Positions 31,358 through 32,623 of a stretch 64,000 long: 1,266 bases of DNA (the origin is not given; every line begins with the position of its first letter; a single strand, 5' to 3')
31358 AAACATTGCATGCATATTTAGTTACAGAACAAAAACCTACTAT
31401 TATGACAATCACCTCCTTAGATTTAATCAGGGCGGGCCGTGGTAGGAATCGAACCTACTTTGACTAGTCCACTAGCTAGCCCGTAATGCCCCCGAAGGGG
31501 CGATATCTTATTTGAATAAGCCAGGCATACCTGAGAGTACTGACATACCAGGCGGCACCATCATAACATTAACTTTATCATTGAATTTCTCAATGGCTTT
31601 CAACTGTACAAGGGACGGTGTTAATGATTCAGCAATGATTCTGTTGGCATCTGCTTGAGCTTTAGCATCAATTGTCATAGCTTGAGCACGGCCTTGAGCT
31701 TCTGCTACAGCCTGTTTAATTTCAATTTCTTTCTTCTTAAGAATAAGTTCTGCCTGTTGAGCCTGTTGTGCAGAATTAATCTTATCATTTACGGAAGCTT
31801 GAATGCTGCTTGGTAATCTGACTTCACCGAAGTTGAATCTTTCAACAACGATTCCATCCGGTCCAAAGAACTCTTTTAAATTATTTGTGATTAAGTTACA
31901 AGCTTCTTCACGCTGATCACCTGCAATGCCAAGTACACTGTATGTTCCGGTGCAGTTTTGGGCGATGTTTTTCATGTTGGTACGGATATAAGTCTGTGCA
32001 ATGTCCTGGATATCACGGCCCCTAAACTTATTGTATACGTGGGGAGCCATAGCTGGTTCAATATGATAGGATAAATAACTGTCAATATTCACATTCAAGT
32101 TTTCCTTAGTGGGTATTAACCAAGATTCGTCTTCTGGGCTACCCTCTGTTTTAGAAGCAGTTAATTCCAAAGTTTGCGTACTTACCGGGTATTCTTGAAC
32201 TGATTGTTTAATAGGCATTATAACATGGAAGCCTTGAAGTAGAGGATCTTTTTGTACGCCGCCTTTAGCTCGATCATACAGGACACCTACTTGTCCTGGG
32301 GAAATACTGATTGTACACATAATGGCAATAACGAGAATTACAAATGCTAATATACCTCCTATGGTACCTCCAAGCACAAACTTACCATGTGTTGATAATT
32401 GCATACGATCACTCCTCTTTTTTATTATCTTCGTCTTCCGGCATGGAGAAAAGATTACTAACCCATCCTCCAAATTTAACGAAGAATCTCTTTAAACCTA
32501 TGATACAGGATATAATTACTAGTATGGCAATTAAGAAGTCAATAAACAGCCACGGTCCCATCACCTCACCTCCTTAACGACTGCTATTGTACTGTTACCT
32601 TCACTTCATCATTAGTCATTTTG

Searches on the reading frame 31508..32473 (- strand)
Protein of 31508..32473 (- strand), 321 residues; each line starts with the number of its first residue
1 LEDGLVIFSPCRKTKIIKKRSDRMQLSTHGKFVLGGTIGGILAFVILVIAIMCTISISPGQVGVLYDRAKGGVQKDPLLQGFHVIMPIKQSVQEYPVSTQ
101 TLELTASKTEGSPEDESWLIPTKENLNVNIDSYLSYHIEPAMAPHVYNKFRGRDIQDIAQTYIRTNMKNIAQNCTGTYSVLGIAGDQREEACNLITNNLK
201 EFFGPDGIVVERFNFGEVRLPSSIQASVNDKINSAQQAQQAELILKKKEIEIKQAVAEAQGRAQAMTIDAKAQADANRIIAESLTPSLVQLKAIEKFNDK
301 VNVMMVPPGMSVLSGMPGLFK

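Call 10: search_protein_families(library=phrogs, proteins=[window:31508-32473:-])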
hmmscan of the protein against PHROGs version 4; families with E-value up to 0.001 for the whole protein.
window:31508-32473:- (321 aa): 3 families
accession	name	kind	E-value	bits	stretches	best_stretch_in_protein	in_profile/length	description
phrog_200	-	other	2.4e-57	195.8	1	24-316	73-352/379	lipoprotein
phrog_38808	-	unknown function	0.00025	22.3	1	259-305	8-56/68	-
phrog_11227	-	other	0.00031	21.7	1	232-307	35-119/138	protease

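Call 11: search_protein_families(library=pfam, proteins=[window:31508-32473:-])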
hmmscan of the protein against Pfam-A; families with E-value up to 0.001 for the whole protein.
window:31508-32473:- (321 aa): 1 family
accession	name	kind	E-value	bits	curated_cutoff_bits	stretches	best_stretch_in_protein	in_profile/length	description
PF01145.31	Band_7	-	2.8e-25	89.8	23.6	1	56-249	2-166/176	SPFH domain / Band 7 family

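Call 13: find_related_loci(query=window:31508-32473:-, collection=viral_contigs, flank=6000)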
Query window:31508-32473:- (321 aa) in viral_contigs; peptide patterns used: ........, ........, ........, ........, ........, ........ (x = any residue, [..] = any of these).
23 stretches matched a pattern, but none encodes a relative of the query by tblastn (E <= 1e-3).

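Call 19: find_homologous_proteins(query=window:31508-32473:-, max_evalue=1e-20)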
Query window:31508-32473:- (321 aa): 10 proteins with E <= 1e-20 among 1996 candidates.
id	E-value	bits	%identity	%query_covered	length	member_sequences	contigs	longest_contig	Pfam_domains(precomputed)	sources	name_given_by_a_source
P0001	3.4e-191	652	100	93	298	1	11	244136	PF01145.32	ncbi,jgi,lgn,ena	-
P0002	3.2e-106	373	59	91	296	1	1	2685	PF01145.32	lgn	-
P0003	1.1e-101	358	59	89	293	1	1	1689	PF01145.32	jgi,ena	-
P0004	4.4e-93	330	57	82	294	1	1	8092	PF01145.32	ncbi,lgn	-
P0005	2.4e-71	259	48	88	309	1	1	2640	PF01145.32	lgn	-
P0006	1.0e-46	178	39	85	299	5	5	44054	PF01145.32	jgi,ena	-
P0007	6.4e-38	149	36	82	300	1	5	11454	PF01145.32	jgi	jgi:regulator of protease activity HflC (stomatin/prohibitin superfamily)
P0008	3.4e-27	114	31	83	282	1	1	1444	PF01145.32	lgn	-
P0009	9.9e-26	109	34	78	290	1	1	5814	PF01145.32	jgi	jgi:regulator of protease activity HflC (stomatin/prohibitin superfamily)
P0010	2.0e-24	104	28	87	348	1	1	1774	PF01145.32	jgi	jgi:regulator of protease activity HflC (stomatin/prohibitin superfamily)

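Call 20: find_encoding_contigs(protein=P0004, flank=8000, max_places=3)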
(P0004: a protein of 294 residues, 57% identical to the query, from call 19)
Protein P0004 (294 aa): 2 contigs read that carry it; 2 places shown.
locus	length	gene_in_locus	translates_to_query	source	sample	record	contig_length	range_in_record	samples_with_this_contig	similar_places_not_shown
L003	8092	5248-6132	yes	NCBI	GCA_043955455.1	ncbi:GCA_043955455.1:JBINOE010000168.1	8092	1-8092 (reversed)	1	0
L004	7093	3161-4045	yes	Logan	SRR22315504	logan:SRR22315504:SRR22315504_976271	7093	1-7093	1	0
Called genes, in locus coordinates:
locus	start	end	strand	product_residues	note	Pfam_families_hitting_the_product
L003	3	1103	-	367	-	?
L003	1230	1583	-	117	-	PF02498:Bro-N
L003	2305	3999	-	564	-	PF27249:MJ0330_N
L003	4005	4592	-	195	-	-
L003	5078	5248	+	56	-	-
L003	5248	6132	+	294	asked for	PF01145:Band_7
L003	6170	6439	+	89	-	-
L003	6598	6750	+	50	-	-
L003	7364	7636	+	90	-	-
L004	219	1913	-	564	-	PF27249:MJ0330_N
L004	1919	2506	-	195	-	-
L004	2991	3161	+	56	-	-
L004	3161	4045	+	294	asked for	PF01145:Band_7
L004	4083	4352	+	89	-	-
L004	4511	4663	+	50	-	-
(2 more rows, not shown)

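Call 21: find_encoding_contigs(protein=P0006, flank=8000, max_places=3)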
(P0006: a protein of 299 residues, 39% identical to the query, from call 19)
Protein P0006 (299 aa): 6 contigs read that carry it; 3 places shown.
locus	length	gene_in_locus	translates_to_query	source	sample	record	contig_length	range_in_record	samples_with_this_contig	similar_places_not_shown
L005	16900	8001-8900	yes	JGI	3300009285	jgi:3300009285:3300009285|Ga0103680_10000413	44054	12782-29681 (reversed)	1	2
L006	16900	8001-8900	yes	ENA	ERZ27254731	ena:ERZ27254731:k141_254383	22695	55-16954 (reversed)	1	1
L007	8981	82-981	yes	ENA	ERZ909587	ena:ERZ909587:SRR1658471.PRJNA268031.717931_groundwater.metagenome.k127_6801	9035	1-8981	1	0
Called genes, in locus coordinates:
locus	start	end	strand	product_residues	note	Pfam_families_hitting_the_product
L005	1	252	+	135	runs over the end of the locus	-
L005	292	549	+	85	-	-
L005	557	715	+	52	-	-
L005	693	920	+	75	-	-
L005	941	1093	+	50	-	-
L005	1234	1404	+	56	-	-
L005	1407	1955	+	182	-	-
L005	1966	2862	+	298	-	PF09414:RNA_ligase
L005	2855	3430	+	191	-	PF07669:Eco57I (faint)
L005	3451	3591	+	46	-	-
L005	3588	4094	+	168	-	PF05551:zf-His_Me_endon (weak), PF13392:HNH_3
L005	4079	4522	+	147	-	PF13238:AAA_18 (weak), PF13671:AAA_33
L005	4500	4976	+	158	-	PF12850:Metallophos_2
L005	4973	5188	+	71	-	-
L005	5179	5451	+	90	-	-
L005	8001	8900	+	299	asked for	PF01145:Band_7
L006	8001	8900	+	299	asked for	PF01145:Band_7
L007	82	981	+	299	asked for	PF01145:Band_7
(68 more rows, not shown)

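Call 22: find_encoding_contigs(protein=P0002, flank=8000, max_places=3)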
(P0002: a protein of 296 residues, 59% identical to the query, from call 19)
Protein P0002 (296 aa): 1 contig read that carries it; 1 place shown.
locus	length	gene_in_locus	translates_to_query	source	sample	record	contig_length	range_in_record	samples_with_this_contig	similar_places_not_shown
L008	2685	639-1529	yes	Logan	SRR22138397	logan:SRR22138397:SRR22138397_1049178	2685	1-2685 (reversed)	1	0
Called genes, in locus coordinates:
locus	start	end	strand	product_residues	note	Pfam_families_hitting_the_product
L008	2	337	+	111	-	?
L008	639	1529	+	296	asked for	PF01145:Band_7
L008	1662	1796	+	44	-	-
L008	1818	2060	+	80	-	-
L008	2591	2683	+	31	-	?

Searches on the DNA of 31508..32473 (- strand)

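Call 25: search_rna_families(sources=[L004, L008, L003], threshold=evalue, max_evalue=0.1, show_alignments=2)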
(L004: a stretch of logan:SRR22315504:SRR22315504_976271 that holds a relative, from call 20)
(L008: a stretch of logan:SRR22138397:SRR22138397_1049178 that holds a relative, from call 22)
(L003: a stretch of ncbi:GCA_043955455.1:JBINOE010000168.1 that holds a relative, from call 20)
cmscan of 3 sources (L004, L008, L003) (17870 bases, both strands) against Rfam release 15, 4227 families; matches with E-value up to 0.1: 0.
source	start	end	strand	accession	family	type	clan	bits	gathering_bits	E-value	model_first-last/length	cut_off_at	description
